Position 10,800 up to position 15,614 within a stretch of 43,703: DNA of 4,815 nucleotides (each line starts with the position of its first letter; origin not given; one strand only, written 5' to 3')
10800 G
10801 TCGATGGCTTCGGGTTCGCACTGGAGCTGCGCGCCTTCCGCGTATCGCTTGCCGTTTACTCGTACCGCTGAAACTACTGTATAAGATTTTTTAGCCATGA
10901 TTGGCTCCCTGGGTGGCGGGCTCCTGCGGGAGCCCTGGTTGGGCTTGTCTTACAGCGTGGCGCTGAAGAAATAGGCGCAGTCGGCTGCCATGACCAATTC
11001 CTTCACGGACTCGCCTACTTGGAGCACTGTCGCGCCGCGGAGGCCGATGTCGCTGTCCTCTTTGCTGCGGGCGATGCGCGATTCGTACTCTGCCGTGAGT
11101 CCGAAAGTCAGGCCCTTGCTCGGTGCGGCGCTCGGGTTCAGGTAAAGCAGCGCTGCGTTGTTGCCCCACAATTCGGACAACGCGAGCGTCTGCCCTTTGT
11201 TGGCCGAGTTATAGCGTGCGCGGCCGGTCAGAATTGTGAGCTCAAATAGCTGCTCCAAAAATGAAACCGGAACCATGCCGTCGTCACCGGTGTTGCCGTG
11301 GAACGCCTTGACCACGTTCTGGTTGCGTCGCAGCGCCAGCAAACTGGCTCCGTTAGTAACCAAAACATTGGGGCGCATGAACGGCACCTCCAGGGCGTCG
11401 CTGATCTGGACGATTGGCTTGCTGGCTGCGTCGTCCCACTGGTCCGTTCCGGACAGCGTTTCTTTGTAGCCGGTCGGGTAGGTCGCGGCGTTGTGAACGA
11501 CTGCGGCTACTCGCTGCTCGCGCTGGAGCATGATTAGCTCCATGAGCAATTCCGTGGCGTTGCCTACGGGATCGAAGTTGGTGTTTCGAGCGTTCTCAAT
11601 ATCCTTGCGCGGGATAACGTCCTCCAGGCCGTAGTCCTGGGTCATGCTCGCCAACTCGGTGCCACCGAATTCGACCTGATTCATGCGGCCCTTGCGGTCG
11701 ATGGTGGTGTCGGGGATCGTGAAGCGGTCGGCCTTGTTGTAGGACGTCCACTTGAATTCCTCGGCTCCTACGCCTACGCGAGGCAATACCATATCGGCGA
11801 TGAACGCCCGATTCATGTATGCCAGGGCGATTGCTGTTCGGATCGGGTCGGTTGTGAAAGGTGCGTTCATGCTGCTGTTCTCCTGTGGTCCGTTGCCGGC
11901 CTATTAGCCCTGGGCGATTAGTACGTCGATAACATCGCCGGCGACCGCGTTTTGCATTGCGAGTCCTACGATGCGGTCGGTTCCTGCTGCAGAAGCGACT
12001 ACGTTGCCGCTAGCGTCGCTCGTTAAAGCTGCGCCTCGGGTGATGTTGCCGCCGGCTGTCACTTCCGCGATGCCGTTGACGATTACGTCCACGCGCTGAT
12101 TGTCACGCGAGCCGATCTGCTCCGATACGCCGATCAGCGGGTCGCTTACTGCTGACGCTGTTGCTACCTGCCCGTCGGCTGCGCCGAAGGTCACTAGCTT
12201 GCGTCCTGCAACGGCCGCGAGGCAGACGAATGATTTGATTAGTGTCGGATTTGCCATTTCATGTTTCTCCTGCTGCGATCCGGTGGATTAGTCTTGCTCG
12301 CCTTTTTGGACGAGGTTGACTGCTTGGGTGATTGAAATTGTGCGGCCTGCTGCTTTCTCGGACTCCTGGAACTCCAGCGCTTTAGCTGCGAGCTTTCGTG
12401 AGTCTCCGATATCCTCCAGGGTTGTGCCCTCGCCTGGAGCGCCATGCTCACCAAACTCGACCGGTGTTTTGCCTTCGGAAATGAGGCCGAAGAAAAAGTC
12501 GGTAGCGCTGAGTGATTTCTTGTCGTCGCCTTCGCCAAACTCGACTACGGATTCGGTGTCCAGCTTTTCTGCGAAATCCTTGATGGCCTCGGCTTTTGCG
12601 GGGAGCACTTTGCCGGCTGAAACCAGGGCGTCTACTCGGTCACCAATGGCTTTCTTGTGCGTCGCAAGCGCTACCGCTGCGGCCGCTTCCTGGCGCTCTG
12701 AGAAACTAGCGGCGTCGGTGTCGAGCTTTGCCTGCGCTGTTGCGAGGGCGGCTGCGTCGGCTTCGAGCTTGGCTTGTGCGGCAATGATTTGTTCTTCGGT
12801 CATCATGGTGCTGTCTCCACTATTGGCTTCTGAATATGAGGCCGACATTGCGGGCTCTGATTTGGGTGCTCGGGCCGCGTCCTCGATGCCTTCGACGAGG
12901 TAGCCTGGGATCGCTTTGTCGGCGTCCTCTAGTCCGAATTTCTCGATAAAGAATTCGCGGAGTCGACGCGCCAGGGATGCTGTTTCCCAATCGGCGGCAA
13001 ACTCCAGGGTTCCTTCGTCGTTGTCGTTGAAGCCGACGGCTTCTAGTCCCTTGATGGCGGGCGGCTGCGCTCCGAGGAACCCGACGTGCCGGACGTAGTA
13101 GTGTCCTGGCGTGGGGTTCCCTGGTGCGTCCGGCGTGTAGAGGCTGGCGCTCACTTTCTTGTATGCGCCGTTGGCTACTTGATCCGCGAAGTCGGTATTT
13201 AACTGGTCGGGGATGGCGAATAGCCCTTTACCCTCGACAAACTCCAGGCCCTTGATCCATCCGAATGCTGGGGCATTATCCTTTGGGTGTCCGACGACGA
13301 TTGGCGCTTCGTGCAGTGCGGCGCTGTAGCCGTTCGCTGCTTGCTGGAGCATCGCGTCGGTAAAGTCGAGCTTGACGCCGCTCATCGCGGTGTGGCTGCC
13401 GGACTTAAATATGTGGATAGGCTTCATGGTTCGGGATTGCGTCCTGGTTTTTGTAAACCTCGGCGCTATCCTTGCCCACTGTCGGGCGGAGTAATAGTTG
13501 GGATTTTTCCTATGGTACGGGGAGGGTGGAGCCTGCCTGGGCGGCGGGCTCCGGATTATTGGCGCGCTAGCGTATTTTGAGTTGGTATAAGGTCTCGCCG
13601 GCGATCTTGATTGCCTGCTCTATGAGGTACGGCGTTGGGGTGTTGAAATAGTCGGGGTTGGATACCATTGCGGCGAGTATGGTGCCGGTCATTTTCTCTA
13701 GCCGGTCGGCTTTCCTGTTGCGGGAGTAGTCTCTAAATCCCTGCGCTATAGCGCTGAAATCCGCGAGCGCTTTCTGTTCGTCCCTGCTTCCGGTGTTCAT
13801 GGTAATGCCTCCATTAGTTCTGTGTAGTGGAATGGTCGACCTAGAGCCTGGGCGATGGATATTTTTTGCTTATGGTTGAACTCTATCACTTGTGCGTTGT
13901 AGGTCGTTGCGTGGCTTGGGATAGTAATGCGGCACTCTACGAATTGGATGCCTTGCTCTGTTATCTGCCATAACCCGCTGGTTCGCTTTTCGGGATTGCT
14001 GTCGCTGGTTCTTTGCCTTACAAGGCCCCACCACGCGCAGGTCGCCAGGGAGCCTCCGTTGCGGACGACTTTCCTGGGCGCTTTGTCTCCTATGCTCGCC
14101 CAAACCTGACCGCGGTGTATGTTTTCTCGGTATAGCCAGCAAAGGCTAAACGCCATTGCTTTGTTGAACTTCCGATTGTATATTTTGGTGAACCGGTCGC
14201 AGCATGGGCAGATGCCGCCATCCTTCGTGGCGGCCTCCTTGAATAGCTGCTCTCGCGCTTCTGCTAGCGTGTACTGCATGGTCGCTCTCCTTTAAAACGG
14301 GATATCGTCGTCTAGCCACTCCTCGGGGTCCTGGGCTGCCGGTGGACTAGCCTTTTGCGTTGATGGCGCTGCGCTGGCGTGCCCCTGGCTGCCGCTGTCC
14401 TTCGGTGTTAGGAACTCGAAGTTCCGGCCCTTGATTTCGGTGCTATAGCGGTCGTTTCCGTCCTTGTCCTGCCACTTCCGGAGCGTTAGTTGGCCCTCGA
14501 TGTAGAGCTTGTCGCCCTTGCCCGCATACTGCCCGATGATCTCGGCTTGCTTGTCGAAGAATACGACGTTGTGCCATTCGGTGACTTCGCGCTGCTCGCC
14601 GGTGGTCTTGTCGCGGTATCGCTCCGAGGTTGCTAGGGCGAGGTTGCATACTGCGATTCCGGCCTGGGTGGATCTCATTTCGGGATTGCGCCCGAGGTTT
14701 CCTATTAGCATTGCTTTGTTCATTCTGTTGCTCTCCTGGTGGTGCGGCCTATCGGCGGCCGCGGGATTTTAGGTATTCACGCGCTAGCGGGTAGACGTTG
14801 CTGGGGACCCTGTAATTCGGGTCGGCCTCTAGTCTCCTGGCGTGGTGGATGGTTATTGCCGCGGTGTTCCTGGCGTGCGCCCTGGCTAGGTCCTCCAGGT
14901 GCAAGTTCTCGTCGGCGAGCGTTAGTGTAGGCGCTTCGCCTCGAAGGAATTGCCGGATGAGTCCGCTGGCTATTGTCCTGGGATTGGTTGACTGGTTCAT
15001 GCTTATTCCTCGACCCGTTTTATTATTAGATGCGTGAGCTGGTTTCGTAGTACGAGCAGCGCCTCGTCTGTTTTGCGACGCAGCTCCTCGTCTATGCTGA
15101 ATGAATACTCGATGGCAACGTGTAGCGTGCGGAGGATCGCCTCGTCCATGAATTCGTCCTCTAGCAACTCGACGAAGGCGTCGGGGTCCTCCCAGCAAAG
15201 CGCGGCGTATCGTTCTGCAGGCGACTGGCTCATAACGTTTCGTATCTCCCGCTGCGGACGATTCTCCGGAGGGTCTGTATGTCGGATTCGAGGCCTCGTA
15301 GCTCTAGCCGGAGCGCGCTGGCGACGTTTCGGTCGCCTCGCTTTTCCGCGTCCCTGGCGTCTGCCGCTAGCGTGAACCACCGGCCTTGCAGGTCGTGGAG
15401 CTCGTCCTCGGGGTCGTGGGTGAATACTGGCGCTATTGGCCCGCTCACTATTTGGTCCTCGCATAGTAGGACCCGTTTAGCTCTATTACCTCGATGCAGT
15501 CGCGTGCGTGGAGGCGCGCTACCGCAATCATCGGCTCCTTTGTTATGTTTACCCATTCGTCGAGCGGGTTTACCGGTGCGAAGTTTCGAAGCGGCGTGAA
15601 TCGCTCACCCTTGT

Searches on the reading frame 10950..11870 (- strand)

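Call 30: search_protein_families(library=phrogs, proteins=[window:10950-11870:-], max_evalue=0.00001)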
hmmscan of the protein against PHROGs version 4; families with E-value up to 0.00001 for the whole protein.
window:10950-11870:- (306 aa): 2 families
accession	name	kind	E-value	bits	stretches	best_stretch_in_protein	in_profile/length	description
phrog_1005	-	head and packaging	1.8e-77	261.7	1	3-304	8-312/315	major head protein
phrog_1650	-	head and packaging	8.7e-07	29.5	1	92-215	109-235/300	major head protein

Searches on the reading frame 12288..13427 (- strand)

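Call 30: search_protein_families(library=phrogs, proteins=[window:12288-13427:-], max_evalue=0.00001)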
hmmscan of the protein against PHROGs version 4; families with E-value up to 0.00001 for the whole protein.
window:12288-13427:- (379 aa): 2 families
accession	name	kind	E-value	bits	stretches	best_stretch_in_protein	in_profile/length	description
phrog_976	-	head and packaging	2.8e-108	363.9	1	1-377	31-396/415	head maturation protease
phrog_328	-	head and packaging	2.7e-08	34.8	0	50-104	82-135/339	head maturation protease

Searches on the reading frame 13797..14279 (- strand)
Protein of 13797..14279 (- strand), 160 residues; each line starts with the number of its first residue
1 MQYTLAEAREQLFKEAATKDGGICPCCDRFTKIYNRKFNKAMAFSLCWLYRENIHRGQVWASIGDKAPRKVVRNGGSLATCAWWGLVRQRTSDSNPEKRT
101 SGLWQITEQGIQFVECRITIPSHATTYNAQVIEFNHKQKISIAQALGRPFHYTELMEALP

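Call 30: search_protein_families(library=phrogs, proteins=[window:13797-14279:-], max_evalue=0.00001)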
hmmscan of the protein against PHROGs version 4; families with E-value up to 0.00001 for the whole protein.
window:13797-14279:- (160 aa): 1 family
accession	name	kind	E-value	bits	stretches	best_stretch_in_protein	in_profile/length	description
phrog_2693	-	unknown function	7.5e-29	101.4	1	2-158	10-156/158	-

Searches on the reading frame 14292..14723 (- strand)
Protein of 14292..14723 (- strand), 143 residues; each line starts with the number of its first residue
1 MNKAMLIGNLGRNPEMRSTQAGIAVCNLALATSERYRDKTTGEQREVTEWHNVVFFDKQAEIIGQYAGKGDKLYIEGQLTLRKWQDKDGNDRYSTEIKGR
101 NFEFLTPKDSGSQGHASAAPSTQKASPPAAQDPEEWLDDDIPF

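Call 76: search_protein_families(library=pfam, proteins=[window:14292-14723:-], max_evalue=0.05)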
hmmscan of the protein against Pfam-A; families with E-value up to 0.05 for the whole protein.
window:14292-14723:- (143 aa): 3 families
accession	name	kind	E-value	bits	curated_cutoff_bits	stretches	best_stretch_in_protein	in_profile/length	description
PF00436.31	SSB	-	1.6e-35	121.7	26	1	1-105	1-104/104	Single-strand binding protein family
PF24168.1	PB4_spike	-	0.0034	16.9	27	1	38-113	180-257/315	Straight fiber protein PB4 spike domain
PF22657.2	SSB_1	-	0.0056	17.3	27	1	2-81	1-77/91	Another single-strand binding protein family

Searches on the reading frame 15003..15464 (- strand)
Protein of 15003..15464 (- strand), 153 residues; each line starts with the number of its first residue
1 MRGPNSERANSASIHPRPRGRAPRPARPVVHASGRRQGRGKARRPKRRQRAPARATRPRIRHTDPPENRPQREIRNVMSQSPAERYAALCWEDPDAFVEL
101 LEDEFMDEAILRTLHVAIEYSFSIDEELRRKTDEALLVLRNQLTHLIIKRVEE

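Call 76: search_protein_families(library=pfam, proteins=[window:15003-15464:-], max_evalue=0.05)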
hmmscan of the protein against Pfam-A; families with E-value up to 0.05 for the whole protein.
window:15003-15464:- (153 aa): 1 family
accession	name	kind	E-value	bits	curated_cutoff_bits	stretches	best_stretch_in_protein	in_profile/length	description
PF01934.22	HepT-like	-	0.045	13.9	23.5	0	97-131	17-51/120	Ribonuclease HepT-like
